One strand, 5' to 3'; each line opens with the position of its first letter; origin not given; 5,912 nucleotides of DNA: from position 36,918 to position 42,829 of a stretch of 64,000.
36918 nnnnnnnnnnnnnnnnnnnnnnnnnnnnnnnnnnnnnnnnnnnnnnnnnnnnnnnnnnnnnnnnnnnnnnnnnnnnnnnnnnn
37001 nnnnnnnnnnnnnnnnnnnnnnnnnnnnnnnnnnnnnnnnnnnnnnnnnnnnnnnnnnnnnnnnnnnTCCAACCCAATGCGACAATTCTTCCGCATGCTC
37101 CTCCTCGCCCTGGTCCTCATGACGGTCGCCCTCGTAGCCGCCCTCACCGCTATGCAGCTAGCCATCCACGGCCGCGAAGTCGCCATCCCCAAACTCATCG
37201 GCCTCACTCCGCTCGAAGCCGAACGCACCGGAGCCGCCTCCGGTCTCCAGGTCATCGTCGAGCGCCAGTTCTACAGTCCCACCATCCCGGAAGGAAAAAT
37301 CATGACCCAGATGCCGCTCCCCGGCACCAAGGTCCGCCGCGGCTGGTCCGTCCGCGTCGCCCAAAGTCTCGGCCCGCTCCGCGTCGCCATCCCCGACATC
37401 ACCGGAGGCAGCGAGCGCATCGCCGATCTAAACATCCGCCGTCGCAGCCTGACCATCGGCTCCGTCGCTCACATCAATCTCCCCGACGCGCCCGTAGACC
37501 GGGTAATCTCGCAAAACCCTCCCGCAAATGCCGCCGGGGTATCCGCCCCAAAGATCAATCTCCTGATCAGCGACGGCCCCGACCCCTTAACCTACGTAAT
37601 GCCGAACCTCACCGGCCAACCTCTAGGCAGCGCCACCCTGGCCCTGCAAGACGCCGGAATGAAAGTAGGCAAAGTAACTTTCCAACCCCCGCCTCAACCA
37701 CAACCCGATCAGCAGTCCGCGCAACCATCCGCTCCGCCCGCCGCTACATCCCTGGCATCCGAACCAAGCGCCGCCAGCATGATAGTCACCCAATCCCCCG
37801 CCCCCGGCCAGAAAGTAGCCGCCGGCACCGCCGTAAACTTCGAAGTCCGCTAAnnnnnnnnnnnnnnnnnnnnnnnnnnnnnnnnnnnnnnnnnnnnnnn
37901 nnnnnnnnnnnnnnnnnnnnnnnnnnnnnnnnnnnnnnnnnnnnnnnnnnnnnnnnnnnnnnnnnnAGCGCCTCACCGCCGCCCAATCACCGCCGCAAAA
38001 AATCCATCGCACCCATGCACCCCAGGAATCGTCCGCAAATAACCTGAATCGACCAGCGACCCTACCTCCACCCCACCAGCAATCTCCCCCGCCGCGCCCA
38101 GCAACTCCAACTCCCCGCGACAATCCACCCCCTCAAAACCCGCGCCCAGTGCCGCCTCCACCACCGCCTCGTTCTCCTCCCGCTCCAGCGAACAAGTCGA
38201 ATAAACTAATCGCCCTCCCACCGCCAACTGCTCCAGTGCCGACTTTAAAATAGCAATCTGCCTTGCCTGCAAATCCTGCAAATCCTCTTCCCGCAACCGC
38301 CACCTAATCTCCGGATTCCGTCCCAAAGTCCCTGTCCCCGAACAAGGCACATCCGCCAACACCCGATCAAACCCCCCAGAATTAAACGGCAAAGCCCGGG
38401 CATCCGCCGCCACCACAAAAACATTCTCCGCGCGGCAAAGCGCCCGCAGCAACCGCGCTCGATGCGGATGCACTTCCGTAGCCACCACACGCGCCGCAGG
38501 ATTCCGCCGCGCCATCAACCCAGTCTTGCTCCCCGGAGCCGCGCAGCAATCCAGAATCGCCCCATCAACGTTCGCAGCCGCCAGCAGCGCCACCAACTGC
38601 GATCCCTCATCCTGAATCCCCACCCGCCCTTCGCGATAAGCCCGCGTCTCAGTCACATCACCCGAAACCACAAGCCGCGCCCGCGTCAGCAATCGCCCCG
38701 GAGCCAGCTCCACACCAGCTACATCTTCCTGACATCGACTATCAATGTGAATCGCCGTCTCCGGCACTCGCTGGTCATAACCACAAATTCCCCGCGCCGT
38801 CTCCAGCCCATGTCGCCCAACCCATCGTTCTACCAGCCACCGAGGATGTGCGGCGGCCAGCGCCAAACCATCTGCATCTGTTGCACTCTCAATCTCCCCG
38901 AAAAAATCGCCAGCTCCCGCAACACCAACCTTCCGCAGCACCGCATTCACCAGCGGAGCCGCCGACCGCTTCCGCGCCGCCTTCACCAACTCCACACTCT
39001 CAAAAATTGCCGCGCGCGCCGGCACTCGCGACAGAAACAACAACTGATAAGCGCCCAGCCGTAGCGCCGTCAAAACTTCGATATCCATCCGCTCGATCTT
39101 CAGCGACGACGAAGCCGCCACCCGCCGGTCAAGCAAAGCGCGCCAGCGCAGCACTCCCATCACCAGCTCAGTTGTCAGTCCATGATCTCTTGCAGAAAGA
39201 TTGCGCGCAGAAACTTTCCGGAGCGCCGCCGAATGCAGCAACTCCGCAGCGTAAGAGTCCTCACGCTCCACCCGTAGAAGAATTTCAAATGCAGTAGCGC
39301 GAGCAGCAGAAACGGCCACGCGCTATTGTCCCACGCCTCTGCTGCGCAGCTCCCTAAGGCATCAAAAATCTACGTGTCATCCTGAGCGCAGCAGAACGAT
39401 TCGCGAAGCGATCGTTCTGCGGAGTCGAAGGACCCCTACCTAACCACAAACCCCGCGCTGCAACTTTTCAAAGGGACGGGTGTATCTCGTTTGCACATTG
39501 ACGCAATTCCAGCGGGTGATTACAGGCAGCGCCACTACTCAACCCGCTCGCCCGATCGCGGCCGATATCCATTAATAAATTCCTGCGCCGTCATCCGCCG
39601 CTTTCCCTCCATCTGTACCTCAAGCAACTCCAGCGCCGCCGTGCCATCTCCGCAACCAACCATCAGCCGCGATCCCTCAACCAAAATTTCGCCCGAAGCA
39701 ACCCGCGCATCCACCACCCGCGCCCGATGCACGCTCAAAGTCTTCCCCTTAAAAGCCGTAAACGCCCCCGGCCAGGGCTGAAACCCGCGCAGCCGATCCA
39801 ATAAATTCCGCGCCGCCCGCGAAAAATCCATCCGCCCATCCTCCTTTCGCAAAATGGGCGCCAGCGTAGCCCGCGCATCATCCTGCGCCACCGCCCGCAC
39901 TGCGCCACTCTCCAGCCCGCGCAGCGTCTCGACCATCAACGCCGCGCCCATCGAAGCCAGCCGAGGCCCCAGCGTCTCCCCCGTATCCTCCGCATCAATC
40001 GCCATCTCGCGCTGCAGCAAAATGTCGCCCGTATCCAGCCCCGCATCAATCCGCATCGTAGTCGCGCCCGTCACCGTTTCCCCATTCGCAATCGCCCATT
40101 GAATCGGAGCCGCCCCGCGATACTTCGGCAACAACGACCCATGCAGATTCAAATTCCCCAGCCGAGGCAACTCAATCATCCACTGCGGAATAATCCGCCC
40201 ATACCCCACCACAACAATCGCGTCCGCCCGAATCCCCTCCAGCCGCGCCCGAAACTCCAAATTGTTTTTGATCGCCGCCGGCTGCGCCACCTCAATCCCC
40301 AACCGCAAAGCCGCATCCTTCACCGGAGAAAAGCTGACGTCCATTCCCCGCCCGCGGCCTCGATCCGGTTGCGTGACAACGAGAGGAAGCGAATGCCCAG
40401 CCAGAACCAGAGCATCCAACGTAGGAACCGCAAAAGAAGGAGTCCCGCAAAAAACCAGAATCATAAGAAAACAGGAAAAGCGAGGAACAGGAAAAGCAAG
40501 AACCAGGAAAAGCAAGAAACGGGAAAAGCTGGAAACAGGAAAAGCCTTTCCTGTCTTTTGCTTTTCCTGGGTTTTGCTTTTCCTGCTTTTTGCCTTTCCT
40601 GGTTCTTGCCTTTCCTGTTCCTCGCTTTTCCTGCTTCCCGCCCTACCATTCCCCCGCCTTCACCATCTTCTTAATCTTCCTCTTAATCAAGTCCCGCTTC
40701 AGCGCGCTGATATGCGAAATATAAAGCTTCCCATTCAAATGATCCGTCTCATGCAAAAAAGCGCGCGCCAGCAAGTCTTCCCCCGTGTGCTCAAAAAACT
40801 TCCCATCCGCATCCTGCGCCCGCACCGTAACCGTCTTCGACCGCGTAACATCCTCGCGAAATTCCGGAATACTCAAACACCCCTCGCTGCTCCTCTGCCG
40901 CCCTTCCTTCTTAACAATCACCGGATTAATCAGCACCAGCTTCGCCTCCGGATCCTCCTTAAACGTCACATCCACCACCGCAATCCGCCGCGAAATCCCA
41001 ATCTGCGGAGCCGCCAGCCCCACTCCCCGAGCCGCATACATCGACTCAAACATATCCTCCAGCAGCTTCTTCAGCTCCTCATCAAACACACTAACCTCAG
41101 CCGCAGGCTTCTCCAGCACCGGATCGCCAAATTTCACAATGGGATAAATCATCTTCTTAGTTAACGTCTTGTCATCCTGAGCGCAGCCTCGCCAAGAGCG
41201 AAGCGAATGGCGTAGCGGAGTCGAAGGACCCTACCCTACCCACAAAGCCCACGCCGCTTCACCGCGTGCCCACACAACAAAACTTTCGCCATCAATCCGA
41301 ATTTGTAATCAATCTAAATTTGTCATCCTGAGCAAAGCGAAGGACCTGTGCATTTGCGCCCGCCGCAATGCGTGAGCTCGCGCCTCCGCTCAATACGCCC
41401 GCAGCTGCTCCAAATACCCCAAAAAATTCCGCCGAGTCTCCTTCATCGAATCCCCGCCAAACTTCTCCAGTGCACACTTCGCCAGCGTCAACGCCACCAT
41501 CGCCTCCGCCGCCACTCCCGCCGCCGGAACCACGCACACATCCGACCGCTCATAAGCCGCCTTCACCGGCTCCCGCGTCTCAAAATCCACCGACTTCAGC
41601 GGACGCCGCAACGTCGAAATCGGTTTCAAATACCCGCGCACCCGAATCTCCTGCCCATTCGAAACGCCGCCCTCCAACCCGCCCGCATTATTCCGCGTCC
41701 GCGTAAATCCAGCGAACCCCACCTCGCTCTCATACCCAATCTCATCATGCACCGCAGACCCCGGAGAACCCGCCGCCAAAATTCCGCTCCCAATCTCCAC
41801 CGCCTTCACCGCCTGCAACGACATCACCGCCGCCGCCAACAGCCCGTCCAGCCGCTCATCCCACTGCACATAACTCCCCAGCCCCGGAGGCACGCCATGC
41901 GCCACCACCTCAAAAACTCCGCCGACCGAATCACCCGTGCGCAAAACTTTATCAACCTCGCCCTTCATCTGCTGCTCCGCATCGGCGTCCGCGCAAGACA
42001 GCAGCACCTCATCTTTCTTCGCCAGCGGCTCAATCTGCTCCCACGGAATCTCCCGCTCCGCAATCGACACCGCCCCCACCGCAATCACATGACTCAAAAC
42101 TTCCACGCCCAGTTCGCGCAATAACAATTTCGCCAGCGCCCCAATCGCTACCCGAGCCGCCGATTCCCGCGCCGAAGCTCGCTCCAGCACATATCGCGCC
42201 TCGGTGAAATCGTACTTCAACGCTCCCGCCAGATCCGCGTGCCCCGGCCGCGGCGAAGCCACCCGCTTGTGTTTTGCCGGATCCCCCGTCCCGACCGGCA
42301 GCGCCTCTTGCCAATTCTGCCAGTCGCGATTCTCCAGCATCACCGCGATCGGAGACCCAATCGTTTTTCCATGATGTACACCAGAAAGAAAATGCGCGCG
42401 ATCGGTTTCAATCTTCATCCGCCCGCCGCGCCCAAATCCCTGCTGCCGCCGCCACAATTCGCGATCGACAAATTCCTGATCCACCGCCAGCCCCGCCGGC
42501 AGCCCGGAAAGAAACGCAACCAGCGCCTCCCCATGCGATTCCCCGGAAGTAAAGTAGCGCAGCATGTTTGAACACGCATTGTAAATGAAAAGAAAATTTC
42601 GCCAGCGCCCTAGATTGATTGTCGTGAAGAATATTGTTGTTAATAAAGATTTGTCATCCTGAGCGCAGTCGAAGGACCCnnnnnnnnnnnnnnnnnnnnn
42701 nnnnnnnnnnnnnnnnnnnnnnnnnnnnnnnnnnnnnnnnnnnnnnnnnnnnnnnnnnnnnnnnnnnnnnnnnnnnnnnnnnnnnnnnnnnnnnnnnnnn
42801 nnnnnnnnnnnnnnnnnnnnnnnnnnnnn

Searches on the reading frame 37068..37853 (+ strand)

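Call 45: search_protein_families(library=pfam, proteins=[window:37068-37853:+], max_evalue=0.0001)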
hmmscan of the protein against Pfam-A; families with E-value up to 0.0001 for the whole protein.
window:37068-37853:+ (261 aa): 1 family
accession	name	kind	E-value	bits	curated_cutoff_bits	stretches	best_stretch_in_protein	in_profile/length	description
PF03793.24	PASTA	-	6.2e-27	93.8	23.2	1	38-96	1-59/64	PASTA domain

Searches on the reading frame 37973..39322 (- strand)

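Call 33: search_protein_families(library=pfam, proteins=[window:37973-39322:-], max_evalue=0.00001)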
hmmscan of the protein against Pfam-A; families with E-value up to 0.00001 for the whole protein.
window:37973-39322:- (449 aa): 4 families
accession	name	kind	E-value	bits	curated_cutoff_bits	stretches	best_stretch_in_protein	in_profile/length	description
PF01189.24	Methyltr_RsmB-F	-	8.9e-43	146.7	27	1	247-445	4-197/199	16S rRNA methyltransferase RsmB/F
PF01029.23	NusB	-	8.8e-28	97.8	23.1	1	6-132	2-131/133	NusB family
PF13649.12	Methyltransf_25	-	7e-07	30.3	27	1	256-323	1-70/97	Methyltransferase domain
PF01728.25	FtsJ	-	2.3e-06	28.1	24.1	1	253-401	22-161/181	FtsJ-like methyltransferase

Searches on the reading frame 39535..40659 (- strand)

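Call 34: search_protein_families(library=pfam, proteins=[window:39535-40659:-], max_evalue=0.00001)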
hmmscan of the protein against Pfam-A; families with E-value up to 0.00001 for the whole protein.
window:39535-40659:- (374 aa): 2 families
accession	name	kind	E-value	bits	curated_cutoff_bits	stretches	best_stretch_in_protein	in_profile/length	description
PF00551.24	Formyl_trans_N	-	1.3e-38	133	26.1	1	67-246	3-181/181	Formyl transferase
PF02911.23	Formyl_trans_C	-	1.7e-22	79.9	21.1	1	270-366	2-100/100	Formyl transferase, C-terminal domain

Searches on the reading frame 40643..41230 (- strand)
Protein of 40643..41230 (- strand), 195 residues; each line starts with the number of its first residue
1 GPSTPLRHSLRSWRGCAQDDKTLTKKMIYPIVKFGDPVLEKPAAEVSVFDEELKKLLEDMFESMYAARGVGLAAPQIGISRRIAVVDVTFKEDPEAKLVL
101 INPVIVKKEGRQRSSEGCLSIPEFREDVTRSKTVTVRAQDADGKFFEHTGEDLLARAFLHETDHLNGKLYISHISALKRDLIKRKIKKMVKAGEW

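Call 45: search_protein_families(library=pfam, proteins=[window:40643-41230:-], max_evalue=0.0001)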
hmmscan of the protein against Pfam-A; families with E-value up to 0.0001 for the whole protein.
window:40643-41230:- (195 aa): 1 family
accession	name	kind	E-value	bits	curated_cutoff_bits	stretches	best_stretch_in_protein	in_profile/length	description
PF01327.26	Pep_deformylase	-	3.3e-52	176.7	22.8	1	29-179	2-155/156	Polypeptide deformylase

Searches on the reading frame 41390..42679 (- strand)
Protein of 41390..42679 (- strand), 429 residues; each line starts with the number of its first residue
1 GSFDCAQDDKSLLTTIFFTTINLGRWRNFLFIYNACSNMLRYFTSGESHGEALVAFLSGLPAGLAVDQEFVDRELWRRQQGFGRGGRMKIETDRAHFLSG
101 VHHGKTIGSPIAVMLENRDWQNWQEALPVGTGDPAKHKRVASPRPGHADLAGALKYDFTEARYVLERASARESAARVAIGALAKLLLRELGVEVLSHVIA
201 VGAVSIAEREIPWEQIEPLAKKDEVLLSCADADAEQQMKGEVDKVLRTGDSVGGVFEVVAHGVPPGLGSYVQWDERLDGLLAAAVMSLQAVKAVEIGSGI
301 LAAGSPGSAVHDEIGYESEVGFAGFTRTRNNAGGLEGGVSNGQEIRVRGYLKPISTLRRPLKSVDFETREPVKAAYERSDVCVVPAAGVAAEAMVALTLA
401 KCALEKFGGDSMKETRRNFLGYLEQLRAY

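Call 34: search_protein_families(library=pfam, proteins=[window:41390-42679:-], max_evalue=0.00001)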
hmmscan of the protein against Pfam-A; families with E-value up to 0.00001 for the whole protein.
window:41390-42679:- (429 aa): 1 family
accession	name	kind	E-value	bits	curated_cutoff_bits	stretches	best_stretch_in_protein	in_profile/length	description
PF01264.26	Chorismate_synt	-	5.5e-110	367.6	27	1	40-404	1-327/327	Chorismate synthase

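Call 59: find_encoding_contigs(protein=window:41390-42565:-, flank=10000, max_places=4)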
Protein window:41390-42565:- (391 aa): 4 contigs read that carry it; 3 places shown.
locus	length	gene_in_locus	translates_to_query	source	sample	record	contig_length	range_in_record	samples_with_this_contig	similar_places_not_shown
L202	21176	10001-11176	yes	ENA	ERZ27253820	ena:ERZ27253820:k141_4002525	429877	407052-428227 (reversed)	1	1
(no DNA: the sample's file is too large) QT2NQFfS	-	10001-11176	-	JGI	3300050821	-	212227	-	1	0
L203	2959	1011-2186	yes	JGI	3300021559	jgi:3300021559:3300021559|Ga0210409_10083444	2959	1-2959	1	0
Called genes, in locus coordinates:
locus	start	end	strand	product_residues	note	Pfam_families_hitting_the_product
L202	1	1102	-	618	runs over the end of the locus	PF13520:AA_permease_2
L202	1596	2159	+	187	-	PF11181:YflT (faint)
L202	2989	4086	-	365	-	PF02195:ParB_N, PF17762:HTH_ParB, PF23552:ParB_C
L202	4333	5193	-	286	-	PF06564:CBP_BcsQ (faint), PF10609:ParA, PF13614:AAA_31, PF00142:Fer4_NifH (weak), PF01656:CbiA, PF02374:ArsA_ATPase (faint), PF09140:MipZ (faint)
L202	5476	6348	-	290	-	PF02527:GidB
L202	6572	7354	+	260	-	PF06764:DUF1223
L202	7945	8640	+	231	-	PF00702:Hydrolase, PF13419:HAD_2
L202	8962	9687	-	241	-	PF00072:Response_reg, PF08281:Sigma70_r4_2 (faint), PF00196:GerE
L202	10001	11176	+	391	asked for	PF01264:Chorismate_synt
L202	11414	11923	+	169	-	PF01327:Pep_deformylase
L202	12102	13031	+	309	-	PF00551:Formyl_trans_N, PF02911:Formyl_trans_C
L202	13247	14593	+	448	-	PF01029:NusB, PF01189:Methyltr_RsmB-F, PF01728:FtsJ (weak), PF13649:Methyltransf_25 (weak)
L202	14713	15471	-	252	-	PF03793:PASTA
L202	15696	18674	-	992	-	PF04760:IF2_N, PF00009:GTP_EFTU, PF01926:MMR_HSR1, PF22042:EF-G_D2, PF11987:IF-2, PF03144:GTP_EFTU_D2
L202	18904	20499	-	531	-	PF08529:NusA_N, PF13184:KH_NusA_1st, PF26594:KH_NusA_2nd, PF14520:HHH_5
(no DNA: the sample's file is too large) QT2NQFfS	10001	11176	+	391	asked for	PF01264:Chorismate_synt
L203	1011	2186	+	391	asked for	PF01264:Chorismate_synt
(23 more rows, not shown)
